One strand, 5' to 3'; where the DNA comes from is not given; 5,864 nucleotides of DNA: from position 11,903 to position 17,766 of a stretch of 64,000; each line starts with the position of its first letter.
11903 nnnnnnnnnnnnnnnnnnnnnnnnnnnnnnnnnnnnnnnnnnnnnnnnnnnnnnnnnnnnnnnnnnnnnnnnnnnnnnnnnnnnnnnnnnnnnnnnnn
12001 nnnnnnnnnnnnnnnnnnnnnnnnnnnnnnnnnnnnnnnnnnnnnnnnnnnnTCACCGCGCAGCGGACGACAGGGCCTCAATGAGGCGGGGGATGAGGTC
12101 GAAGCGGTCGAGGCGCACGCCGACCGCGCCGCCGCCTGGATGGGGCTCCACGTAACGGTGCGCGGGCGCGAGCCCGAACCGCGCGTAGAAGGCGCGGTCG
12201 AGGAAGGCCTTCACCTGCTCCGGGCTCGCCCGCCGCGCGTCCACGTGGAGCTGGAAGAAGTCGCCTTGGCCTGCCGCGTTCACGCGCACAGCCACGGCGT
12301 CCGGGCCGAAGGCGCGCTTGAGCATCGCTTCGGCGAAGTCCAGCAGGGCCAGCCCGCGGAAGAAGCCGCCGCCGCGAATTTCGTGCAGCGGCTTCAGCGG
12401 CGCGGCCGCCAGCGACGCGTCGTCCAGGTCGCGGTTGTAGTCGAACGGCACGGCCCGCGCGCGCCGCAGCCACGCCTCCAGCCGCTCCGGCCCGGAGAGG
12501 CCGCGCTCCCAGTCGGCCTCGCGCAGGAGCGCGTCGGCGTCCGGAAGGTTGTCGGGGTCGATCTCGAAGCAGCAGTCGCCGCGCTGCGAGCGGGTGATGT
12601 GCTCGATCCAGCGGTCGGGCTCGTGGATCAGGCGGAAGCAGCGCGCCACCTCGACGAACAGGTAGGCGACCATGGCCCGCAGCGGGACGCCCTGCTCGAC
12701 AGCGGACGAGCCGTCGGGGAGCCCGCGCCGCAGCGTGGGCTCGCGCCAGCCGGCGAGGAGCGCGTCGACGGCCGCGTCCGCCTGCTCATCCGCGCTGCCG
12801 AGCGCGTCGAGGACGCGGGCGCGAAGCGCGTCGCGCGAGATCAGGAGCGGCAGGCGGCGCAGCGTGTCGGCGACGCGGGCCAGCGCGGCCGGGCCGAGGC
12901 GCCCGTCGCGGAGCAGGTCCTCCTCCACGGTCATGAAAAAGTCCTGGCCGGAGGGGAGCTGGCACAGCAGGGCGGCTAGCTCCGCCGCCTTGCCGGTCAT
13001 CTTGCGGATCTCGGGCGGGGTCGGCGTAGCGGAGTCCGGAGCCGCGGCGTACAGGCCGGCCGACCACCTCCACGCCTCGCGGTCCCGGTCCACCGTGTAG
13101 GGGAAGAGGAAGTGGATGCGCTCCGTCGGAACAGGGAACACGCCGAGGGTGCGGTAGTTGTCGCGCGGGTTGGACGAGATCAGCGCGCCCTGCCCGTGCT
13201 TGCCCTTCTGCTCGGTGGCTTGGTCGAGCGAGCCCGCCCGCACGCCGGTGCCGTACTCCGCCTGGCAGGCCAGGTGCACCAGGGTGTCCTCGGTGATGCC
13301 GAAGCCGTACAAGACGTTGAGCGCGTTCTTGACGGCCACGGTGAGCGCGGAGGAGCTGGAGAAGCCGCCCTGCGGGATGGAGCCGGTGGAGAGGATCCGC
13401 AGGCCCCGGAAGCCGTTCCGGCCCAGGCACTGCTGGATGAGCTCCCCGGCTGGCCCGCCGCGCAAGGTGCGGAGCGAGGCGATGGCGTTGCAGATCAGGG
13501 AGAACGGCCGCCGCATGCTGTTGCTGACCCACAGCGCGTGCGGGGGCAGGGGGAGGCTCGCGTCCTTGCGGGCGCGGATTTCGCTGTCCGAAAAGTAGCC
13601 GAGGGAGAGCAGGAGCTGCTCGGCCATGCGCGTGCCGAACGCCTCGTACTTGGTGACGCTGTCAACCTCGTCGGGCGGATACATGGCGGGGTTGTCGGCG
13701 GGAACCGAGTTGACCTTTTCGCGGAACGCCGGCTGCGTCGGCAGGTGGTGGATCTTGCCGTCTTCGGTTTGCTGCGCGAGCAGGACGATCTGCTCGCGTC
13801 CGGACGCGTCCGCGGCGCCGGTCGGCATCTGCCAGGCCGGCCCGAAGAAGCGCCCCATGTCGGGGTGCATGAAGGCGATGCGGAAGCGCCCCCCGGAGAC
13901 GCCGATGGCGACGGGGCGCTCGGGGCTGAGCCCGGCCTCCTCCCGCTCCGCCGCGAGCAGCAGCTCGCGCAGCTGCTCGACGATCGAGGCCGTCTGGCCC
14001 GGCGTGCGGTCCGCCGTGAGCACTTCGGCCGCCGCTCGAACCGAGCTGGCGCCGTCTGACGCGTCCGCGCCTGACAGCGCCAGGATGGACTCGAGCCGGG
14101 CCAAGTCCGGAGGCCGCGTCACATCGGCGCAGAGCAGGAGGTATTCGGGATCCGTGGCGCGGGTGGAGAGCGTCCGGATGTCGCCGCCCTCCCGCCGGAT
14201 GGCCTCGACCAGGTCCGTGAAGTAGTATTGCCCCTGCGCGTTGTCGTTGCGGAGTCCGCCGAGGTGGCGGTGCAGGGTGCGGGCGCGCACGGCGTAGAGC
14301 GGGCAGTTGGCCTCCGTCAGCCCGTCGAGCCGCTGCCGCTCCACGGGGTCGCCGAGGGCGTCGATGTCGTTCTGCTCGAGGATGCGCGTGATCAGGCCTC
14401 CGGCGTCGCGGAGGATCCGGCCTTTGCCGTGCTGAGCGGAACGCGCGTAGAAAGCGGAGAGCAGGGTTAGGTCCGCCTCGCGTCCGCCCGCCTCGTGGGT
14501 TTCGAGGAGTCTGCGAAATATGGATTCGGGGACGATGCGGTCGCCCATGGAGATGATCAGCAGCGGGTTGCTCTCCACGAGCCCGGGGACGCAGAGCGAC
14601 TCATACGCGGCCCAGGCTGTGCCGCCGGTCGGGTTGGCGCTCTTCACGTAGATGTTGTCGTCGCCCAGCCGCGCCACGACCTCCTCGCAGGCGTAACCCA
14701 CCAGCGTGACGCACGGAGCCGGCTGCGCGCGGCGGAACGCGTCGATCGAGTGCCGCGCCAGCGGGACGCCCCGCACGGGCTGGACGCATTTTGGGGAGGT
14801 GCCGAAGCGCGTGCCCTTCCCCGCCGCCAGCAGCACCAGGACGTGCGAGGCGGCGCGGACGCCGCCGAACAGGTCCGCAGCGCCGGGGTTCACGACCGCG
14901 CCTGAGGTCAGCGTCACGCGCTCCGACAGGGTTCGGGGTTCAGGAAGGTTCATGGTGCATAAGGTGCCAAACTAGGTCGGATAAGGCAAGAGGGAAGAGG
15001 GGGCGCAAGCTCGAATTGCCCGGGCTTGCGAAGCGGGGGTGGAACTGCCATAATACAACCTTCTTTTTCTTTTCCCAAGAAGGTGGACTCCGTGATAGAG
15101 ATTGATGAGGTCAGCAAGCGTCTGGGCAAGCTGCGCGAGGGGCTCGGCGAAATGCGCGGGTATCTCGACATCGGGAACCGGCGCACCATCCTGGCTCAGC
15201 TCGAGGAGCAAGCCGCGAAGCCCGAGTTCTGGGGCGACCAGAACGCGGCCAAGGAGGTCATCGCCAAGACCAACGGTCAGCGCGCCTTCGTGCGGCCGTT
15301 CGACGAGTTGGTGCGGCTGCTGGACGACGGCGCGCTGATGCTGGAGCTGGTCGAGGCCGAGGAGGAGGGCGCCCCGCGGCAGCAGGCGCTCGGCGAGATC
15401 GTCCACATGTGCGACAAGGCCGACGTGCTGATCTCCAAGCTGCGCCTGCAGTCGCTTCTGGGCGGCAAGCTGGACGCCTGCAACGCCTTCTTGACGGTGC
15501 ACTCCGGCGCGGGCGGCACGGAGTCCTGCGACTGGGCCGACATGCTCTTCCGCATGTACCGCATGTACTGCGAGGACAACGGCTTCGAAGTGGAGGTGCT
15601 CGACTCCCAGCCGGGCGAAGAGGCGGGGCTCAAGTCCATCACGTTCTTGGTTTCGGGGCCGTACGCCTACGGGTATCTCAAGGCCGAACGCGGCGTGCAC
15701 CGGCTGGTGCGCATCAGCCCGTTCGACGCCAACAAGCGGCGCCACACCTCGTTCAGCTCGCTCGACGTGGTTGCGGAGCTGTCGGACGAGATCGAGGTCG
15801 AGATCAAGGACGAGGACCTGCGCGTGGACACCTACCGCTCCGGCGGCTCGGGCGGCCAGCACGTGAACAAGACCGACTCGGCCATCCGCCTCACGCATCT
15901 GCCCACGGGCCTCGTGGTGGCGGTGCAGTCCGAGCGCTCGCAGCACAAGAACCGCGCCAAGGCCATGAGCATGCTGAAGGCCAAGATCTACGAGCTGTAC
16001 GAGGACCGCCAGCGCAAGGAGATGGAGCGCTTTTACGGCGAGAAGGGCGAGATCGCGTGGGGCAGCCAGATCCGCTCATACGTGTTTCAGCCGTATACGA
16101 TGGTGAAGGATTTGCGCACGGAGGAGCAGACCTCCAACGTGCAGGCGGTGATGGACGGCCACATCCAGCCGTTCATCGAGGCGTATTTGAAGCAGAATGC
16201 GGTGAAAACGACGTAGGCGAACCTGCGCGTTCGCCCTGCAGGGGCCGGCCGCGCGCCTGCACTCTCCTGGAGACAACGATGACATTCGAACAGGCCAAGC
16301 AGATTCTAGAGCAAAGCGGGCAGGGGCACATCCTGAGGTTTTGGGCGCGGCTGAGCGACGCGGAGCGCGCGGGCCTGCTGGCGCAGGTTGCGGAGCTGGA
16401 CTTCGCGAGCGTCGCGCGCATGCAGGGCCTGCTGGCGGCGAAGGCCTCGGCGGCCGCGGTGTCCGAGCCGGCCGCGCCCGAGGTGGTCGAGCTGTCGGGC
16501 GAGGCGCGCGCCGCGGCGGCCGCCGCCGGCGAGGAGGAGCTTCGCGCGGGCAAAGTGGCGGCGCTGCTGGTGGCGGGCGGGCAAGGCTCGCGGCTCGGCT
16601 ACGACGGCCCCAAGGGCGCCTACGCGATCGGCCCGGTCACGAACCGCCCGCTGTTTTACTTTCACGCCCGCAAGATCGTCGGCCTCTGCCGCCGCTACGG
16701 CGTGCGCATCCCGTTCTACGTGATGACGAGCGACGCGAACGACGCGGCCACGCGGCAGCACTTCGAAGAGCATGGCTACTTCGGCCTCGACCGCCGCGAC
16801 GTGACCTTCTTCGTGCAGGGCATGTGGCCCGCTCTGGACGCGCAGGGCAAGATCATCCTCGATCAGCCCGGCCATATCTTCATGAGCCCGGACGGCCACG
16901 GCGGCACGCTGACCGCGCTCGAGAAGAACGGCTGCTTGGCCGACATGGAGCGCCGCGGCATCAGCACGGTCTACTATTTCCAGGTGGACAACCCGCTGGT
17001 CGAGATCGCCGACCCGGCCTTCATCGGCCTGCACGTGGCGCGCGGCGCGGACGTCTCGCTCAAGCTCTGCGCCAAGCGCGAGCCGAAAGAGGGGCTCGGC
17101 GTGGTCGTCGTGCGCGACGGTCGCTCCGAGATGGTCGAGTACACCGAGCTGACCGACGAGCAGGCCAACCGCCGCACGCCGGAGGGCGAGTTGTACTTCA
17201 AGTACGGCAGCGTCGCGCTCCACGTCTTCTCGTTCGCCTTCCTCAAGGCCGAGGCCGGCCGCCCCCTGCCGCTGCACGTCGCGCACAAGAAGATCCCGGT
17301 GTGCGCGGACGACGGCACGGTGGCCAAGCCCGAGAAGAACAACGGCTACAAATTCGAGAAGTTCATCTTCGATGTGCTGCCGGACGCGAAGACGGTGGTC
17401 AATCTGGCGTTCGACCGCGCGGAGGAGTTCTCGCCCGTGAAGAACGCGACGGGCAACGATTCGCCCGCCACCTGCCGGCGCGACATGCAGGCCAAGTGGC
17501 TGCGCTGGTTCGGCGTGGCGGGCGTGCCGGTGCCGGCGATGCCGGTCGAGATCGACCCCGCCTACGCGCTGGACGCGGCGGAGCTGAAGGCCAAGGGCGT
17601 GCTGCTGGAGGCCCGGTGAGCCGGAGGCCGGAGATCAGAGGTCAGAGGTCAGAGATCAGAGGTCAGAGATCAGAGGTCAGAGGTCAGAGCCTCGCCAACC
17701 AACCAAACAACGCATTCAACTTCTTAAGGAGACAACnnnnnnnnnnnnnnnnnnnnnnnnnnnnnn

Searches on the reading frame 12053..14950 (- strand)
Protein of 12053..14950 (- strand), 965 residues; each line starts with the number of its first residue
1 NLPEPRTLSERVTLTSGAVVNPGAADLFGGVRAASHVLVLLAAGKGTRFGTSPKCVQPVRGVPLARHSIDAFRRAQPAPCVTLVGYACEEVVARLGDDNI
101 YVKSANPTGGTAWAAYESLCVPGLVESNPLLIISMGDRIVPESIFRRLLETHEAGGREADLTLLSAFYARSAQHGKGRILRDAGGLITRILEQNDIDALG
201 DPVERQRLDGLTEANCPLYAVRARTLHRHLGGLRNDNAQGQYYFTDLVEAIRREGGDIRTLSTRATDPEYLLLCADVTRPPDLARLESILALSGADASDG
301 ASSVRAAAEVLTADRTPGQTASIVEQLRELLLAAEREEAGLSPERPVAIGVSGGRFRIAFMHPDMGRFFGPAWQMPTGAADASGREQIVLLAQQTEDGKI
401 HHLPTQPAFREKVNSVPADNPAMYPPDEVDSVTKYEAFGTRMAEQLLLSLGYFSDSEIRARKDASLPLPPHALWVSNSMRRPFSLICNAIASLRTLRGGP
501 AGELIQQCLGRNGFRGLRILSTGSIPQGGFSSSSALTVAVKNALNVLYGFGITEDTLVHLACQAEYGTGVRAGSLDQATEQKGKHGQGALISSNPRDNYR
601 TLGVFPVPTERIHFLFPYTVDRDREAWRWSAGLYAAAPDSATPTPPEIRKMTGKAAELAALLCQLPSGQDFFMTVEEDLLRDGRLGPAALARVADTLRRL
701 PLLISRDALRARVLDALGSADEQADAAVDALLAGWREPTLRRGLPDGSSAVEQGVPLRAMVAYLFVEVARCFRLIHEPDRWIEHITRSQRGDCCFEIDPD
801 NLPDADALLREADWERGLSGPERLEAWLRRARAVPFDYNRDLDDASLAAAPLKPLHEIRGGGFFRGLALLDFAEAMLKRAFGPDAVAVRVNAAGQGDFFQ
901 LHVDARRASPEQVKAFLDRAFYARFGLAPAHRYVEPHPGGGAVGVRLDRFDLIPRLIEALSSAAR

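Call 87: search_protein_families(library=pfam, proteins=[window:12053-14950:-], max_evalue=0.0001)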
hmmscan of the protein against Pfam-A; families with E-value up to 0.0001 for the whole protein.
window:12053-14950:- (965 aa): 2 families
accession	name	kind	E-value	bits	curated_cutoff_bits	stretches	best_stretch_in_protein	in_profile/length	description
PF00288.32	GHMP_kinases_N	-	6.8e-11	42.7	22.3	1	505-578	10-81/87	GHMP kinases N terminal domain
PF12804.13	NTP_transf_3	-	1.1e-09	39.2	27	1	39-156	2-115/160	MobA-like NTP transferase domain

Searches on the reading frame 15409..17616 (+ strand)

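Call 87: search_protein_families(library=pfam, proteins=[window:15409-17616:+], max_evalue=0.0001)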
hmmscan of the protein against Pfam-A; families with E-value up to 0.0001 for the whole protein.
window:15409-17616:+ (736 aa): 1 family
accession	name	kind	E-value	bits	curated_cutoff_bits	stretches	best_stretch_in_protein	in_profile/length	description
PF01704.24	UDPGP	-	2.8e-35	122.3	22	1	379-680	50-338/413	UTP--glucose-1-phosphate uridylyltransferase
